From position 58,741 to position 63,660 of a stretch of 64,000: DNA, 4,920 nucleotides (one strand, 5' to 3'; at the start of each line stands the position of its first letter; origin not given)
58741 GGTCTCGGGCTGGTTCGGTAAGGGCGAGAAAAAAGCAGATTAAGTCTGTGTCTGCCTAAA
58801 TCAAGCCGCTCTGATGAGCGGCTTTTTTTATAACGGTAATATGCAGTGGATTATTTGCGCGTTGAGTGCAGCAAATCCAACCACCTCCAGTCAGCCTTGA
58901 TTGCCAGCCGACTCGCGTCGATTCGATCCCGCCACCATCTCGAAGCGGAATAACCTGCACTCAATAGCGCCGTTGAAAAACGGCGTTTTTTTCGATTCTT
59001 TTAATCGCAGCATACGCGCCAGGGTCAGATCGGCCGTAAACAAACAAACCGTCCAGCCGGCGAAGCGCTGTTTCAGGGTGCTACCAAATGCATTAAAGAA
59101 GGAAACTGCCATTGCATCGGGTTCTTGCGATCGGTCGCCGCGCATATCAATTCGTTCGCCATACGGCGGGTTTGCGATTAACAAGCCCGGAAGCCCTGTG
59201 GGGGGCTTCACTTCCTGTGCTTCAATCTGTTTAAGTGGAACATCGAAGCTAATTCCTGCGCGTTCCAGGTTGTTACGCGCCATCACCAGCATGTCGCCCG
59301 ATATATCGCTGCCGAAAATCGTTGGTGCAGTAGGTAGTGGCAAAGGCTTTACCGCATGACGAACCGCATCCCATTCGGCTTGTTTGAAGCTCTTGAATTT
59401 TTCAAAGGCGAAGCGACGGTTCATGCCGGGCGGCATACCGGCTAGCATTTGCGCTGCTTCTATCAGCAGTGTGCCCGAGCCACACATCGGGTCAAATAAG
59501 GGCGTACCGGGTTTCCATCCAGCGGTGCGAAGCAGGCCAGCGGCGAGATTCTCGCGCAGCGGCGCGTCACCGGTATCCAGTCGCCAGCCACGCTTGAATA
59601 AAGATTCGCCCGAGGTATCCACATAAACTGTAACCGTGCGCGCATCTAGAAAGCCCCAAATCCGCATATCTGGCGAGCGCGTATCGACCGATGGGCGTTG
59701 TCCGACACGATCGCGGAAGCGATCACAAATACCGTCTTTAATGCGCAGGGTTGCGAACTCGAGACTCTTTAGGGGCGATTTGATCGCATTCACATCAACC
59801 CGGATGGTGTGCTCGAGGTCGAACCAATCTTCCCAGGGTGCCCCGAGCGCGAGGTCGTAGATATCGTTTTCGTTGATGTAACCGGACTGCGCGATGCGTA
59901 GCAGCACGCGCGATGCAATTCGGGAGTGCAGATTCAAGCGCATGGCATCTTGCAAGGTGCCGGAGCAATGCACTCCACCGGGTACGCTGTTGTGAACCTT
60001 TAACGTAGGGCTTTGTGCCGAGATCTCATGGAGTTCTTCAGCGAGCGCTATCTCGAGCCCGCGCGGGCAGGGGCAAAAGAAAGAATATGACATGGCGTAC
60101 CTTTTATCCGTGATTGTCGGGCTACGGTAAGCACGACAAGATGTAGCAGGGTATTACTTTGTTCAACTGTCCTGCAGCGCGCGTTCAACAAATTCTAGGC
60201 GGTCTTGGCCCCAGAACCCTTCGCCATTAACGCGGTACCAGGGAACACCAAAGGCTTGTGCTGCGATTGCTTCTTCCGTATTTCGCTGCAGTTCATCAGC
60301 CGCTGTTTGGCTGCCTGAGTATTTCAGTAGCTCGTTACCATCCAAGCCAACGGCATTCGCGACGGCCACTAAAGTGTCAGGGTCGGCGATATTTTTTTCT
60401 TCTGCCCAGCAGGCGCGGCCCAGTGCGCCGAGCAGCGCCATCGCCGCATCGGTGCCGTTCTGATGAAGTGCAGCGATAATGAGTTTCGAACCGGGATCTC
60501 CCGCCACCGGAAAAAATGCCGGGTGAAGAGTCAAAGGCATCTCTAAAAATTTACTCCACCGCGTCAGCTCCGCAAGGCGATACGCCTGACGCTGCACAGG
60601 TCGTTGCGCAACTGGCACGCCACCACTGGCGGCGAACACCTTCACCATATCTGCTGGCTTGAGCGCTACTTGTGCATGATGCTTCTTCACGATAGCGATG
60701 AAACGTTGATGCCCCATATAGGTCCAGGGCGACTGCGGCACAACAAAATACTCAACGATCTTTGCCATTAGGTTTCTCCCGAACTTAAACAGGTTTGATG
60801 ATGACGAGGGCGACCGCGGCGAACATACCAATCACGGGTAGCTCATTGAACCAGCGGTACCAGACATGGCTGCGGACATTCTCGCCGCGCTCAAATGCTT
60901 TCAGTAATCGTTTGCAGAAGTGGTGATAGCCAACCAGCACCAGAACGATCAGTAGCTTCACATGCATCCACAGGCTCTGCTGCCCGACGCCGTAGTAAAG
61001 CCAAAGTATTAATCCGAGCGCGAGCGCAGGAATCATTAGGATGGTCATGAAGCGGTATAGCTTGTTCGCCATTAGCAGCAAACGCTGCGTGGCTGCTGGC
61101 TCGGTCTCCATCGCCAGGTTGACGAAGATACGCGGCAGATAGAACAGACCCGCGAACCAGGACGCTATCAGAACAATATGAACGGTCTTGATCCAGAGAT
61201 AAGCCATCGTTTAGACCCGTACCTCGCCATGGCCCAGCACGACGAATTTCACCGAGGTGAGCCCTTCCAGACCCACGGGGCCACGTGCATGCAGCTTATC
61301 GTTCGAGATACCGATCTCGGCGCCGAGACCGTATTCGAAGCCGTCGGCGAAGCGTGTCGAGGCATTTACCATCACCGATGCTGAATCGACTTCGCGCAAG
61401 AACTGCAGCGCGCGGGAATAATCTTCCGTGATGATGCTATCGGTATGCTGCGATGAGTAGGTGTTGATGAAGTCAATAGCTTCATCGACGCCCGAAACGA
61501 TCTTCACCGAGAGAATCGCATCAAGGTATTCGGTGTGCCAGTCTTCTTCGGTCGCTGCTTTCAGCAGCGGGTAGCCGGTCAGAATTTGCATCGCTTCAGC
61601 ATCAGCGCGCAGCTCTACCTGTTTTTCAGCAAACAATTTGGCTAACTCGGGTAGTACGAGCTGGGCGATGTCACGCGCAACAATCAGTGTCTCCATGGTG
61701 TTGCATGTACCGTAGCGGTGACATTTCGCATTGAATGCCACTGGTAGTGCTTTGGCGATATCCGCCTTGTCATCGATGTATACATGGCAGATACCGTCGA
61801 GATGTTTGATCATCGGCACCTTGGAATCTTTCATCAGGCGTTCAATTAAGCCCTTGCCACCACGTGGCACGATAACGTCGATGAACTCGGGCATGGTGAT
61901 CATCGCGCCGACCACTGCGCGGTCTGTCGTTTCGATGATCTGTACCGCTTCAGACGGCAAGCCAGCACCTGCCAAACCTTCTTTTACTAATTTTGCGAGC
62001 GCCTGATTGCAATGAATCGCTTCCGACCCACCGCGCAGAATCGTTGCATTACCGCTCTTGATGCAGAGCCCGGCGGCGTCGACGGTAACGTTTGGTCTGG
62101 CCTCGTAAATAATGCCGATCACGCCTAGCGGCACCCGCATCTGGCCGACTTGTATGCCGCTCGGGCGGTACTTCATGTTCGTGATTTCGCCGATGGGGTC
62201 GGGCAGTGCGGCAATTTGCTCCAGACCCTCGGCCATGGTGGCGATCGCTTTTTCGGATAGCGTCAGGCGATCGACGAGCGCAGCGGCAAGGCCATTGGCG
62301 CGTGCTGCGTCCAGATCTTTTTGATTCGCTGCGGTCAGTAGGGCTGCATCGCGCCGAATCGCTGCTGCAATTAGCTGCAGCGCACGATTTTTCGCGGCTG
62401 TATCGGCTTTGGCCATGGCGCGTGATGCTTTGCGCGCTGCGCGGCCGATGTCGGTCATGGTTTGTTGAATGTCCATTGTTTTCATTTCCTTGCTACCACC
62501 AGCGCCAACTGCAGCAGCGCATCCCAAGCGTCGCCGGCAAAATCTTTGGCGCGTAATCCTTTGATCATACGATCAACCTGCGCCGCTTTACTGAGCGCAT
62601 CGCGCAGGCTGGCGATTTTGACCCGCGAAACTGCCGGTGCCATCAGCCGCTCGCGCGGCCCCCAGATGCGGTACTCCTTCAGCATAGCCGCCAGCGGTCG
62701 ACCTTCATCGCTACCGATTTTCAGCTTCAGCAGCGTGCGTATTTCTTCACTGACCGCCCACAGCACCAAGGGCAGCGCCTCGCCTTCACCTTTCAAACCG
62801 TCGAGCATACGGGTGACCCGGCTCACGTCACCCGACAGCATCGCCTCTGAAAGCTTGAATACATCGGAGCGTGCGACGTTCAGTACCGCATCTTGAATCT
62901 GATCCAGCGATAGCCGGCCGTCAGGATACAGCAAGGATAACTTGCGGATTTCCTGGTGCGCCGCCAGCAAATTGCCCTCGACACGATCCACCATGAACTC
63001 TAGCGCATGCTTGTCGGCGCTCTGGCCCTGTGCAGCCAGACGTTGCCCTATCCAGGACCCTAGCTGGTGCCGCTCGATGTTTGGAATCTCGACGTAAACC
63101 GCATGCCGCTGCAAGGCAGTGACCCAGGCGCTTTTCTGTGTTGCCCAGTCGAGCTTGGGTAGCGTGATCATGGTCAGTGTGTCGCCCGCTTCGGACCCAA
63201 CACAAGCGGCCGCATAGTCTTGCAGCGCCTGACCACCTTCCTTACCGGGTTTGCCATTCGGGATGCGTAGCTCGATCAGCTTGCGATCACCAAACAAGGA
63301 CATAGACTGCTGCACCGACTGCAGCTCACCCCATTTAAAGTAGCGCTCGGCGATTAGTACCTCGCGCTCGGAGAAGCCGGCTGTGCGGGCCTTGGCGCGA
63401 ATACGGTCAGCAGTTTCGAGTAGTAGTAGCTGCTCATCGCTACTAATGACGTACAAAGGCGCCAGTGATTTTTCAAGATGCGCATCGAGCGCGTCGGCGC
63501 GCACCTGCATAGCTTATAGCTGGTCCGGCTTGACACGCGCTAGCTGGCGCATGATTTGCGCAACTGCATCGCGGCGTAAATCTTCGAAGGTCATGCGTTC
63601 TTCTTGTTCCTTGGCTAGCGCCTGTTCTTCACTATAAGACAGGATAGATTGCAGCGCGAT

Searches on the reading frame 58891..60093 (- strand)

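Call 60: search_protein_families(library=pfam, proteins=[window:58891-60093:-], max_evalue=0.00001)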
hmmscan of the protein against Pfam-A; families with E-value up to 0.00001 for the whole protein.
window:58891-60093:- (400 aa): 3 families
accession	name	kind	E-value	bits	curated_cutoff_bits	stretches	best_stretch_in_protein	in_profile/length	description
PF01170.24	UPF0020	-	9.9e-47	159.6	22.3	1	168-381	1-195/197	RMKL-like, methyltransferase domain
PF02926.22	THUMP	-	1.2e-20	74.1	20.6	1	74-159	3-84/84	THUMP domain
PF22020.1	RlmL_1st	-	1.1e-14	54.6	27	1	5-64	2-55/55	RlmL ferredoxin-like domain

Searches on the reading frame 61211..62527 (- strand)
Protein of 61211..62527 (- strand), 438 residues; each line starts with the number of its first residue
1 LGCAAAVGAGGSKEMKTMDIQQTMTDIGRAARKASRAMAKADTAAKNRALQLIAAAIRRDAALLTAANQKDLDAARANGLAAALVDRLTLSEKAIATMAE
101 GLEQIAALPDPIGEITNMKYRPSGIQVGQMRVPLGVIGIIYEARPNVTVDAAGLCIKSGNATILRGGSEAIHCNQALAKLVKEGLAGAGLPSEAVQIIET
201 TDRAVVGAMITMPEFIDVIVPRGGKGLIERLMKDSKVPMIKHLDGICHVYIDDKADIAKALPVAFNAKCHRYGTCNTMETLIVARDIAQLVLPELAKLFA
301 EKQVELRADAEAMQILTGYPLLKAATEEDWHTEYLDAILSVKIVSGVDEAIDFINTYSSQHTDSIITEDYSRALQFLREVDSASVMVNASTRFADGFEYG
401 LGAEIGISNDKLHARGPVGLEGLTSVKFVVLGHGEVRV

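Call 60: search_protein_families(library=pfam, proteins=[window:61211-62527:-], max_evalue=0.00001)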
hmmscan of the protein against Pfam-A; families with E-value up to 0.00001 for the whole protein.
window:61211-62527:- (438 aa): 1 family
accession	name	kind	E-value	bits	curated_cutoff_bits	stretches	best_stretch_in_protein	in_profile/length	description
PF00171.27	Aldedh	-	8.3e-23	81.1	23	1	26-305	33-299/461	Aldehyde dehydrogenase family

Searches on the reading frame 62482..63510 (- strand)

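Call 60: search_protein_families(library=pfam, proteins=[window:62482-63510:-], max_evalue=0.00001)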
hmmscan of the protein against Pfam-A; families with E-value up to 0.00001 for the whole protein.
window:62482-63510:- (342 aa): 3 families
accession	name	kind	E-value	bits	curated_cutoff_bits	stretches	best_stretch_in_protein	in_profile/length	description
PF14840.11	DNA_pol3_delt_C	-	9.6e-09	36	27.3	1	218-341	2-120/125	Processivity clamp loader gamma complex DNA pol III C-term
PF06144.19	DNA_pol3_delta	-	9.8e-09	35.7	21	1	20-142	1-123/124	DNA polymerase III, delta subunit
PF21694.2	DNA_pol3_delta_C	-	1.2e-07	32.1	27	1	215-320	2-107/121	DNA polymerase III delta subunit, C-terminal domain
